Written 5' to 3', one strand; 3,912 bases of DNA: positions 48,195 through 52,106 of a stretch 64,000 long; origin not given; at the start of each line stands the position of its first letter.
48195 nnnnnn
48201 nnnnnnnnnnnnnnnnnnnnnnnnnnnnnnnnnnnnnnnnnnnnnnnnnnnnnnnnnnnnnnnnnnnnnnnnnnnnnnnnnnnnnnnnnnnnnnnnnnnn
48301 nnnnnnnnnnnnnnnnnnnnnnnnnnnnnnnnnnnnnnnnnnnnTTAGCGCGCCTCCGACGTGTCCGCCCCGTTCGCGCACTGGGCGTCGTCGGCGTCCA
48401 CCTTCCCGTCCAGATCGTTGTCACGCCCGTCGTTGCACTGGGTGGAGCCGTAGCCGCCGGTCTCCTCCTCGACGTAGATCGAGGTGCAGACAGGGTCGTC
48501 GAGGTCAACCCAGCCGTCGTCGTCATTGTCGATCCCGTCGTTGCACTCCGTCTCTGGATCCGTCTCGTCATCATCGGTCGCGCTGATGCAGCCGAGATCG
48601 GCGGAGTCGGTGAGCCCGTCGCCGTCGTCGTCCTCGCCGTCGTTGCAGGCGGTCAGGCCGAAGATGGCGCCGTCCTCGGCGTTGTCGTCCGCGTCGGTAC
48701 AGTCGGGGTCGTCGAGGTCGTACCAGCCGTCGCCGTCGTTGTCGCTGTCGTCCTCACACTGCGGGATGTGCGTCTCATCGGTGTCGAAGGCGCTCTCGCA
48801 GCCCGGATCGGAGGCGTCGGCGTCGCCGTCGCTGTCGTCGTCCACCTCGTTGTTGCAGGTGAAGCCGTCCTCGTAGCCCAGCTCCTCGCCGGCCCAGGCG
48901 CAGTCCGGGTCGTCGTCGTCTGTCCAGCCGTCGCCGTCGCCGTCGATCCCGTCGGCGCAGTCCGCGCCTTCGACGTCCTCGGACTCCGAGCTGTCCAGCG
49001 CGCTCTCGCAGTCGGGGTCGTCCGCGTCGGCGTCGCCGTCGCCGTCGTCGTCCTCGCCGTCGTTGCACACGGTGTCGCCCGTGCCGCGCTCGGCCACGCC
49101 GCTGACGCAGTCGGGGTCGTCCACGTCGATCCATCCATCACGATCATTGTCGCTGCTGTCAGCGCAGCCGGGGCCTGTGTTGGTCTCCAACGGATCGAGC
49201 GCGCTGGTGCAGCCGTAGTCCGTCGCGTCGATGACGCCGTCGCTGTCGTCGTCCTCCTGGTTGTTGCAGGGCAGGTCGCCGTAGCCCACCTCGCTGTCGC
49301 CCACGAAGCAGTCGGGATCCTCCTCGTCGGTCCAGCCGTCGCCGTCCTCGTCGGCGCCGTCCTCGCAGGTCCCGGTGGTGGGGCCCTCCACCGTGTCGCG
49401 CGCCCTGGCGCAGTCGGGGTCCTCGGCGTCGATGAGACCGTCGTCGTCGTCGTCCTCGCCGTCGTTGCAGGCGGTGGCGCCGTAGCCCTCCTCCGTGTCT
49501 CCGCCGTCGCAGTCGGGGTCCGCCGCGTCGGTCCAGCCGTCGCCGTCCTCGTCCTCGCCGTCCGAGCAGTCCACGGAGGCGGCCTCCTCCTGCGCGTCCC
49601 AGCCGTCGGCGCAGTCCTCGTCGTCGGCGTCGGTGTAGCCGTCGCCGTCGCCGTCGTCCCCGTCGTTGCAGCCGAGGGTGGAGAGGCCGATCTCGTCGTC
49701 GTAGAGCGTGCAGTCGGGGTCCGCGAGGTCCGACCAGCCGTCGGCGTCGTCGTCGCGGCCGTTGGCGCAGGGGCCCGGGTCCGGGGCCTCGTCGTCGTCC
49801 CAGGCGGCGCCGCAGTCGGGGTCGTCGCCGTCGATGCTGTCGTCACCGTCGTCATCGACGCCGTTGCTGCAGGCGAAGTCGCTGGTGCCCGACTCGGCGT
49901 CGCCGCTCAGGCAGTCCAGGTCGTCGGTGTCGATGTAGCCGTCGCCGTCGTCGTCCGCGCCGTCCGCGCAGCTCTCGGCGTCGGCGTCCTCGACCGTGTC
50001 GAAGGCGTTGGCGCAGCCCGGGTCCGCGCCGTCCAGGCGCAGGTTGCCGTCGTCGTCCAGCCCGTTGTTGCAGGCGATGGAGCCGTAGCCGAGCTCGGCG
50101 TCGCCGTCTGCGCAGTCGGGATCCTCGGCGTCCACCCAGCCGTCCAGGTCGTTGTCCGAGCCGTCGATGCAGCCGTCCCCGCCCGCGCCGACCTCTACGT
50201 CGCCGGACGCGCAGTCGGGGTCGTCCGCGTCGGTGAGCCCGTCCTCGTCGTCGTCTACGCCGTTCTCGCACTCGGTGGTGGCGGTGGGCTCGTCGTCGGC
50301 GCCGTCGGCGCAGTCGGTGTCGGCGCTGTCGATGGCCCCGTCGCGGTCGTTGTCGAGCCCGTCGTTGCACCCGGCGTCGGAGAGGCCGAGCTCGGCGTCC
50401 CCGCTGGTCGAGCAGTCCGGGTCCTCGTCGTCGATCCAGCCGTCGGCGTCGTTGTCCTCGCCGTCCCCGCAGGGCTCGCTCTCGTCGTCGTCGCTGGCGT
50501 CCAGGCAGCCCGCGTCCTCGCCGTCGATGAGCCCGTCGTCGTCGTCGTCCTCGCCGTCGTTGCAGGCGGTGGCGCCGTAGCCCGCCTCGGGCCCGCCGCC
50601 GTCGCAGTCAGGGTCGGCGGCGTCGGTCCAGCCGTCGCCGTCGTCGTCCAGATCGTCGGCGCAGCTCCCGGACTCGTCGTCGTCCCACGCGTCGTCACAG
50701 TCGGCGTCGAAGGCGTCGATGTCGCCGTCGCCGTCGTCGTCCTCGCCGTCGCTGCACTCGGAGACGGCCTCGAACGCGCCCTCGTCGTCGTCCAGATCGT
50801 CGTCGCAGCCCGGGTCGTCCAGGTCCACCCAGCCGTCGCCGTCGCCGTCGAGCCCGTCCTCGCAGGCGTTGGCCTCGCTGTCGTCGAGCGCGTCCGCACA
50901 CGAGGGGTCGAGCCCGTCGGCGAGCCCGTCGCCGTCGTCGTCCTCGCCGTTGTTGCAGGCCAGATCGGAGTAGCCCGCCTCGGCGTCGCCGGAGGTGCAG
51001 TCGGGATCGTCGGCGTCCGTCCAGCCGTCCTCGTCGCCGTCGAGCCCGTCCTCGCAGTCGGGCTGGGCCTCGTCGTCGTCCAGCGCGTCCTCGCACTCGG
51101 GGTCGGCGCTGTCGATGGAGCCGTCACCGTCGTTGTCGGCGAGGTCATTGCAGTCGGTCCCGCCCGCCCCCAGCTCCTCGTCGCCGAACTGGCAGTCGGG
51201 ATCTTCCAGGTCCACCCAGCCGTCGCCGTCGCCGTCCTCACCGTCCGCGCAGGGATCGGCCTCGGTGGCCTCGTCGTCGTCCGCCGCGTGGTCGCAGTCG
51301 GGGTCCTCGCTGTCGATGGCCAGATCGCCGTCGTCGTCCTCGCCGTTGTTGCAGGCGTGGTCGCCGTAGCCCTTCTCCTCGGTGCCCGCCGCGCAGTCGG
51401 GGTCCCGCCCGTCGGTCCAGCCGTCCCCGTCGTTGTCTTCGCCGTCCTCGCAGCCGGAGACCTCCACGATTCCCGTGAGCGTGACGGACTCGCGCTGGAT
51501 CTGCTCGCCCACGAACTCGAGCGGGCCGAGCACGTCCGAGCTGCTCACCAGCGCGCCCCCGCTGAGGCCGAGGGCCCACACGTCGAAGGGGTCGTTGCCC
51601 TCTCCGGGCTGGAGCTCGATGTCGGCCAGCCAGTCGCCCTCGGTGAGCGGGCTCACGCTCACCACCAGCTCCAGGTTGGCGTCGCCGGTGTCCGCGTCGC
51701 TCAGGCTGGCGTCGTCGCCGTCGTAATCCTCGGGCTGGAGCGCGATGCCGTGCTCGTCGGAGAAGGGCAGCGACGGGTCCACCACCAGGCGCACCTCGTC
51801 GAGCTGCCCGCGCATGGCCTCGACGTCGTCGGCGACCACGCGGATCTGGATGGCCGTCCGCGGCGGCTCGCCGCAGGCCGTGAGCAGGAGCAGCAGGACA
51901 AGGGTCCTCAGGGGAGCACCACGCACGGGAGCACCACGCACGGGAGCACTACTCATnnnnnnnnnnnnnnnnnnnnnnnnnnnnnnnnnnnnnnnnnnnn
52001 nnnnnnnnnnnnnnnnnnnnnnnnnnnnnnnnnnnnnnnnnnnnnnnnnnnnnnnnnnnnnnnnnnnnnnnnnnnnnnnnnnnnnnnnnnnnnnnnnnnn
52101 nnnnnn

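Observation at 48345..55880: Giant hyper-acidic Cys-bracketed DxDxDG repeat lipoprotein coupled to a PEGA protein, selB and an orphan ABC ATPase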

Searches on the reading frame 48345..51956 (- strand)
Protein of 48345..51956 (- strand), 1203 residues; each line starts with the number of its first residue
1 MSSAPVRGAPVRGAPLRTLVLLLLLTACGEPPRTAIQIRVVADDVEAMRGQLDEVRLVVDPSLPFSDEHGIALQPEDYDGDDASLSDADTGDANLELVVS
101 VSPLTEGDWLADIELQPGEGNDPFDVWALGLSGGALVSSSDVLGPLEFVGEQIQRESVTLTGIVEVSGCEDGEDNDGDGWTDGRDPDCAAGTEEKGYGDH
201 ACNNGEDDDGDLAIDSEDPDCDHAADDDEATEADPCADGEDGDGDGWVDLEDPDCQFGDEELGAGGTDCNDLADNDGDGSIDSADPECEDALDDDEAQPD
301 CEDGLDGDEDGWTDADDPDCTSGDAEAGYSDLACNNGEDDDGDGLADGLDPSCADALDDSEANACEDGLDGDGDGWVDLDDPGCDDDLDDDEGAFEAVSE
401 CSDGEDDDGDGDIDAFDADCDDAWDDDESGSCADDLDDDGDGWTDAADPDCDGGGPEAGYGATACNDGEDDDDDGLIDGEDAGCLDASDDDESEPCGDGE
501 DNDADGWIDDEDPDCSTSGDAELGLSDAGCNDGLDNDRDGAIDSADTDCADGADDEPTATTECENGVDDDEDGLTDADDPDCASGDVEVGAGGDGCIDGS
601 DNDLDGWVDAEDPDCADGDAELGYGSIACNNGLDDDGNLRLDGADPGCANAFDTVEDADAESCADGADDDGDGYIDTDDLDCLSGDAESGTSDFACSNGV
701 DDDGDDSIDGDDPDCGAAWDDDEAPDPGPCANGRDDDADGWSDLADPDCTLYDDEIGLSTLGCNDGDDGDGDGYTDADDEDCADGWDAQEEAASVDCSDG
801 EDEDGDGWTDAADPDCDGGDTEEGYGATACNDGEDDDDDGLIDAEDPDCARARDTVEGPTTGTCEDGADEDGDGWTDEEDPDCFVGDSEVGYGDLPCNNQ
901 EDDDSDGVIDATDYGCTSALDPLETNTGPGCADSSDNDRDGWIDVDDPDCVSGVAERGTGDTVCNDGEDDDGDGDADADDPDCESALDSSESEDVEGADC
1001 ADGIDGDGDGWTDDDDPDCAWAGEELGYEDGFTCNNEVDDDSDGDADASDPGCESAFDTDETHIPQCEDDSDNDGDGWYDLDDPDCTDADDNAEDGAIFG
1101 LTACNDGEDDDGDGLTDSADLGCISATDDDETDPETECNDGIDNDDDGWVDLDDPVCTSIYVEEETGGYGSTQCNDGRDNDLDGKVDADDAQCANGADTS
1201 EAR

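Call 3: search_protein_families(library=pfam, proteins=[window:48345-51956:-], max_evalue=0.01)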
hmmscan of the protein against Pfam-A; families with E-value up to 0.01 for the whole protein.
window:48345-51956:- (1203 aa): 0 families

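Call 4: search_protein_families(library=ncbifam, proteins=[window:48345-51956:-], max_evalue=0.01)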
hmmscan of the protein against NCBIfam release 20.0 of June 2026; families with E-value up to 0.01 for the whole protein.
window:48345-51956:- (1203 aa): 1 family
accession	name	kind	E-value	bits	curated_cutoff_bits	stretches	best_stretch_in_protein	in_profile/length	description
NF033662.1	acid_disulf_rpt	repeat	2.4e-118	385.5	41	21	559-584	3-28/32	acidic double-disulfide repeat-containing protein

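Call 13: find_encoding_contigs(protein=window:48345-51956:-, flank=10000, max_places=6)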
Protein window:48345-51956:- (1203 aa): no gene with exactly this product is on record in the collection.

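Call 14: find_homologous_proteins(query=window:48345-51956:-)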
Query window:48345-51956:- (1203 aa): 1095 proteins with E <= 0.001 among 8000 candidates; the best 120 are listed.
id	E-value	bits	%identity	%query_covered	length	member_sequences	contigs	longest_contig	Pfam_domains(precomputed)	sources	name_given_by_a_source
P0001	1.8e-152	528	46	61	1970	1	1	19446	PF13229.13,PF00932.26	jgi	jgi:hypothetical protein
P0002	3.8e-144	500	45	67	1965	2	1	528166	PF13229.13,PF00932.26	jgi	jgi:hypothetical protein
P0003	3.6e-139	484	48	56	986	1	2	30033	-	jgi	jgi:hypothetical protein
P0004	2.0e-120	422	36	88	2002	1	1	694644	-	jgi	-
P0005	5.7e-111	391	45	45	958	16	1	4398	-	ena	-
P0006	6.6e-106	374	41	58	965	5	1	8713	-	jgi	jgi:hypothetical protein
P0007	2.2e-96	342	41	54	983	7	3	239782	-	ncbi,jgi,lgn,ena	-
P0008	1.0e-95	340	43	45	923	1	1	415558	-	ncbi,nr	ncbi:MAG: hypothetical protein H6739_30530 [Alphaproteobacteria bacterium]|nr:hypothetical protein [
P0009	3.6e-95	338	41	59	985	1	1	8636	-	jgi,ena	-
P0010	8.2e-95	337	46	44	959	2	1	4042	-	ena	-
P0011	2.2e-94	336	40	60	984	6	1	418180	-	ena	-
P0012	4.1e-94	335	47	45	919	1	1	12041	-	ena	-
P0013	7.5e-93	330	33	83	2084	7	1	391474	PF04151.22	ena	-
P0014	1.1e-91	327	42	47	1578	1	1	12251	-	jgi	jgi:hypothetical protein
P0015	3.2e-91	325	39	62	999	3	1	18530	-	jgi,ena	-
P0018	7.4e-87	311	37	33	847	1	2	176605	PF01833.31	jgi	jgi:hypothetical protein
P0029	1.3e-80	290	41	51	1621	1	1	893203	PF13715.13,PF16371.13,PF13620.13,PF17210.10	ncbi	ncbi:MAG: hypothetical protein U0900_01865 [Myxococcota bacterium]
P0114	1.8e-54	203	42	36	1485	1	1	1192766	PF13715.13,PF16371.13,PF13620.13,PF17210.10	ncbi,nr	ncbi:MAG: hypothetical protein IPK00_02055 [Deltaproteobacteria bacterium]|nr:hypothetical protein [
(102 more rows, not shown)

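Call 39: find_encoding_contigs(protein=P0003, flank=8000, max_places=2)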
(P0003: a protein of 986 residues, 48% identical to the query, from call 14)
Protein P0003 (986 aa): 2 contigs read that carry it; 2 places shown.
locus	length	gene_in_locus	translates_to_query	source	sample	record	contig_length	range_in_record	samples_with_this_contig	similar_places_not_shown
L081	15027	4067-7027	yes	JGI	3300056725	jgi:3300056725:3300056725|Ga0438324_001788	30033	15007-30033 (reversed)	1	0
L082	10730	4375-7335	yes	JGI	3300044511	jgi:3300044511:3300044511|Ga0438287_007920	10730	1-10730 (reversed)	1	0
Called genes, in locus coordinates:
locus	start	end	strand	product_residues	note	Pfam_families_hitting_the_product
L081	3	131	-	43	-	?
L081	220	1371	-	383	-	PF22660:RS_preATP-grasp-like, PF02222:ATP-grasp, PF17769:PurK_C, PF21244:PurT_C (weak)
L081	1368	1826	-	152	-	PF00731:AIRC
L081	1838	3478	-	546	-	-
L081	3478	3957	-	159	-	-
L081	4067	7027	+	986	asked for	-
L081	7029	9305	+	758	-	PF02012:BNR (faint), PF15902:Sortilin-Vps10 (faint)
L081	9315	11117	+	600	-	PF00149:Metallophos, PF09587:PGA_cap (faint), PF02872:5_nucleotid_C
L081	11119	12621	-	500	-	PF00496:SBP_bac_5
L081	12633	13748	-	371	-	-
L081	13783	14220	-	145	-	PF13620:CarboxypepD_reg (weak), PF13715:CarbopepD_reg_2 (weak)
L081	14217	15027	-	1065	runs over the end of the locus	PF00069:Pkinase, PF07714:PK_Tyr_Ser-Thr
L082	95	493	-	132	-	-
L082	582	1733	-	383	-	PF22660:RS_preATP-grasp-like, PF02222:ATP-grasp, PF17769:PurK_C, PF21244:PurT_C (weak)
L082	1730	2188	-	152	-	PF00731:AIRC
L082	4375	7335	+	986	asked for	-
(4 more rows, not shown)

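Call 40: find_encoding_contigs(protein=P0007, flank=8000, max_places=2)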
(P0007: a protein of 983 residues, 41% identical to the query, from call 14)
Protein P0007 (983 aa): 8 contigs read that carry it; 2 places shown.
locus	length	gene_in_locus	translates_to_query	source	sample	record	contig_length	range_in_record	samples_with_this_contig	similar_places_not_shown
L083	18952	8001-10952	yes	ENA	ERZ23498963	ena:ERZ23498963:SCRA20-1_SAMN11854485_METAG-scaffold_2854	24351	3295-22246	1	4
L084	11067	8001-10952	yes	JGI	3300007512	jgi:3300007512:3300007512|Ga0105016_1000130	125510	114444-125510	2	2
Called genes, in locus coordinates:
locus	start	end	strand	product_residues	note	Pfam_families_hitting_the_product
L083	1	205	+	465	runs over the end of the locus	PF11617:Cu-binding_MopE, PF01483:P_proprotein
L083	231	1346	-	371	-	PF13421:Band_7_1, PF01145:Band_7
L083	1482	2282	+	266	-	PF02518:HATPase_c (faint)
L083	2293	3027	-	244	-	-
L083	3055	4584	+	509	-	PF00082:Peptidase_S8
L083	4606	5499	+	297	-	-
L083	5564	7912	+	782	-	PF01839:FG-GAP (faint), PF13517:FG-GAP_3 (weak)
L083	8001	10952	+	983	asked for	-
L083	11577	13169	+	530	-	PF00221:Lyase_aromatic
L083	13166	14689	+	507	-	PF00221:Lyase_aromatic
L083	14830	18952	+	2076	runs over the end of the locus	?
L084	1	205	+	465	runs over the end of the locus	PF11617:Cu-binding_MopE, PF01483:P_proprotein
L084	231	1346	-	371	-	PF13421:Band_7_1, PF01145:Band_7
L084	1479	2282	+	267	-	PF02518:HATPase_c (faint)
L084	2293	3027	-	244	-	-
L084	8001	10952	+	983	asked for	-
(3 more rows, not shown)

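Call 74: search_protein_families(library=pfam, proteins=[P0029, P0114, P0018, P0001, P0013], max_evalue=0.001)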
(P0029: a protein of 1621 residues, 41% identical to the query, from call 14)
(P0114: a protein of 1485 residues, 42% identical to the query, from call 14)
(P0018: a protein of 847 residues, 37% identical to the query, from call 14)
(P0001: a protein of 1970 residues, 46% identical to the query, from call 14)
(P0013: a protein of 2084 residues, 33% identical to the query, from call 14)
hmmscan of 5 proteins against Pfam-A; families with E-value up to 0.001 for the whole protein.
P0029 (1621 aa): 6 families
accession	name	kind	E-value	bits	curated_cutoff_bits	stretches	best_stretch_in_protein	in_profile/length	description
PF13620.12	CarboxypepD_reg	-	1.7e-16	60.8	32.3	3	480-527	1-52/82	Carboxypeptidase regulatory-like domain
PF13715.12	CarbopepD_reg_2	-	3.3e-14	53.1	32.2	2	481-528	1-49/88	CarboxypepD_reg-like domain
PF17210.9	SdrD_B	-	3.4e-12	47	29.7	1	487-528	19-63/112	SdrD B-like domain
PF16371.11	MetallophosN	-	1.4e-05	25.7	35.6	0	483-518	1-33/77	N terminal of Calcineurin-like phosphoesterase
PF17802.7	SpaA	-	0.00023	21.7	23.1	0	234-275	24-67/91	Prealbumin-like fold domain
PF02933.23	CDC48_2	-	0.00038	20.5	22.4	0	155-182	18-45/64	Cell division protein 48 (CDC48), domain 2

P0114 (1485 aa): 4 families
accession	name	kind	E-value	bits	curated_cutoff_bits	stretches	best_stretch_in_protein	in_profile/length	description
PF13620.12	CarboxypepD_reg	-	3.9e-15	56.4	32.3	3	216-288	1-78/82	Carboxypeptidase regulatory-like domain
PF13715.12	CarbopepD_reg_2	-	4.2e-13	49.6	32.2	1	743-790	1-49/88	CarboxypepD_reg-like domain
PF17210.9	SdrD_B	-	2.2e-08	34.7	29.7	0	223-289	19-87/112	SdrD B-like domain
PF02824.27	TGS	-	0.00051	20.5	22.2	0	161-179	26-44/60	TGS domain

P0018 (847 aa): 1 family
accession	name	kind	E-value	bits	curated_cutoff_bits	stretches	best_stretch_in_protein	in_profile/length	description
PF01833.30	TIG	-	4.3e-11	43.1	20.9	1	43-118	9-84/84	IPT/TIG domain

P0001 (1970 aa): 2 families
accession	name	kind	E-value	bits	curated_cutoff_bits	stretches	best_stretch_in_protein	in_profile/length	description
PF00932.25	LTD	-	3.2e-53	179.1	34.3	5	1805-1907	6-101/109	Lamin Tail Domain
PF13229.12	Beta_helix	-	1.5e-07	31.6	25.9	1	169-271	16-138/158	Right handed beta helix region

P0013 (2084 aa): 1 family
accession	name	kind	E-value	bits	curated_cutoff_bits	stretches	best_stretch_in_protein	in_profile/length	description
PF04151.21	PPC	-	3.3e-09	37.9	25.9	0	1596-1650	4-60/70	Bacterial pre-peptidase C-terminal domain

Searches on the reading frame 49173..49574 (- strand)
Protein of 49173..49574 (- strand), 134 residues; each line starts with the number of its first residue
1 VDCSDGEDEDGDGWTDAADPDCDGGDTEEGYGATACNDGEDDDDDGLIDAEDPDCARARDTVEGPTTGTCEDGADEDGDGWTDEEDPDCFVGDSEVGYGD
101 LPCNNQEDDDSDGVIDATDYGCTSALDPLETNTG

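Call 41: predict_structure(alignment_id=A3)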
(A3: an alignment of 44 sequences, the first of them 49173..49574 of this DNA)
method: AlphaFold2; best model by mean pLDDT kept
length: 134 residues; sequences in the alignment: 44
mean_pLDDT: 89.4   pTM: 0.66
mean pLDDT of the five models: 89.4, 85.4, 85.1, 84.7, 84.0
residues with pLDDT >= 90: 79; 70-90: 52; 50-70: 3; < 50: 0
segments of 3 or more residues with pLDDT < 50: none
pLDDT, mean of each block of 10 residues (from residue 1): 88 91 84 91 95 91 82 90 89 81 95 95 95 76
secondary structure, 60 per line:
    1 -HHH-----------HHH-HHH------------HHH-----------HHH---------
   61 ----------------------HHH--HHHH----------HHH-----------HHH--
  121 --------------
elements in order: H88-91

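Call 43: fold_search(model_id=the predicted structure, library=pdb)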
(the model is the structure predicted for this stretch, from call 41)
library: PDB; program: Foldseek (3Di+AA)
matches with E <= 10: 0; with E <= 0.001: 0
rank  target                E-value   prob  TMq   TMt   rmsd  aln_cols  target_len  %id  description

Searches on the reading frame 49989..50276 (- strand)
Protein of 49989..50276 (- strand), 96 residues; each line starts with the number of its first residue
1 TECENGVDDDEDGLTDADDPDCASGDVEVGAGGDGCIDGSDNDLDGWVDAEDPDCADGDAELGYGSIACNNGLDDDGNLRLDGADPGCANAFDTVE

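Call 22: search_protein_families(library=pfam, proteins=[window:49989-50276:-], max_evalue=10)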
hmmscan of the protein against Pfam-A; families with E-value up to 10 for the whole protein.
seq(96 aa): 0 families

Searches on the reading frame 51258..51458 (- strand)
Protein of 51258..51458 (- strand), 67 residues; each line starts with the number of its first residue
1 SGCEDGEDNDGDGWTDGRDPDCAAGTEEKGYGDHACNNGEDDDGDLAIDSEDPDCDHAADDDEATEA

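Call 30: search_solved_structures(query=A2, max_evalue=10, show_alignments=4)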
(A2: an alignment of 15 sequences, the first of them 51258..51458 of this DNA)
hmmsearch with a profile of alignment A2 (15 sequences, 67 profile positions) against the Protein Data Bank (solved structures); distinct sequences matched with E-value up to 10: 8.
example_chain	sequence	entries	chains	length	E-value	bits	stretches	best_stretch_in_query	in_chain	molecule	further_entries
7plp_A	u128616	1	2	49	6.1e-05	26.4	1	34-55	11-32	Teneurin-4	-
1ttx_A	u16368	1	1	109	0.039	17.4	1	7-52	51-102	Oncomodulin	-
6cmx_A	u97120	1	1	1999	0.04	17.4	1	2-25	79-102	Teneurin-2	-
8fia_A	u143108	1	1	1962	0.04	17.4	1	2-24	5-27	Teneurin-m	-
6vhh_A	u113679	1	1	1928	0.12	15.8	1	2-25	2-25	Teneurin-2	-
7ban_A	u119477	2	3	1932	0.14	15.6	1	2-23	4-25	Teneurin-4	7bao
7bam_A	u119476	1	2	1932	0.14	15.6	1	2-23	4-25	Teneurin-4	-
1omd_A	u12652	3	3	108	2.2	11.8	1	7-52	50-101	ONCOMODULIN | RAT ONCOMODULIN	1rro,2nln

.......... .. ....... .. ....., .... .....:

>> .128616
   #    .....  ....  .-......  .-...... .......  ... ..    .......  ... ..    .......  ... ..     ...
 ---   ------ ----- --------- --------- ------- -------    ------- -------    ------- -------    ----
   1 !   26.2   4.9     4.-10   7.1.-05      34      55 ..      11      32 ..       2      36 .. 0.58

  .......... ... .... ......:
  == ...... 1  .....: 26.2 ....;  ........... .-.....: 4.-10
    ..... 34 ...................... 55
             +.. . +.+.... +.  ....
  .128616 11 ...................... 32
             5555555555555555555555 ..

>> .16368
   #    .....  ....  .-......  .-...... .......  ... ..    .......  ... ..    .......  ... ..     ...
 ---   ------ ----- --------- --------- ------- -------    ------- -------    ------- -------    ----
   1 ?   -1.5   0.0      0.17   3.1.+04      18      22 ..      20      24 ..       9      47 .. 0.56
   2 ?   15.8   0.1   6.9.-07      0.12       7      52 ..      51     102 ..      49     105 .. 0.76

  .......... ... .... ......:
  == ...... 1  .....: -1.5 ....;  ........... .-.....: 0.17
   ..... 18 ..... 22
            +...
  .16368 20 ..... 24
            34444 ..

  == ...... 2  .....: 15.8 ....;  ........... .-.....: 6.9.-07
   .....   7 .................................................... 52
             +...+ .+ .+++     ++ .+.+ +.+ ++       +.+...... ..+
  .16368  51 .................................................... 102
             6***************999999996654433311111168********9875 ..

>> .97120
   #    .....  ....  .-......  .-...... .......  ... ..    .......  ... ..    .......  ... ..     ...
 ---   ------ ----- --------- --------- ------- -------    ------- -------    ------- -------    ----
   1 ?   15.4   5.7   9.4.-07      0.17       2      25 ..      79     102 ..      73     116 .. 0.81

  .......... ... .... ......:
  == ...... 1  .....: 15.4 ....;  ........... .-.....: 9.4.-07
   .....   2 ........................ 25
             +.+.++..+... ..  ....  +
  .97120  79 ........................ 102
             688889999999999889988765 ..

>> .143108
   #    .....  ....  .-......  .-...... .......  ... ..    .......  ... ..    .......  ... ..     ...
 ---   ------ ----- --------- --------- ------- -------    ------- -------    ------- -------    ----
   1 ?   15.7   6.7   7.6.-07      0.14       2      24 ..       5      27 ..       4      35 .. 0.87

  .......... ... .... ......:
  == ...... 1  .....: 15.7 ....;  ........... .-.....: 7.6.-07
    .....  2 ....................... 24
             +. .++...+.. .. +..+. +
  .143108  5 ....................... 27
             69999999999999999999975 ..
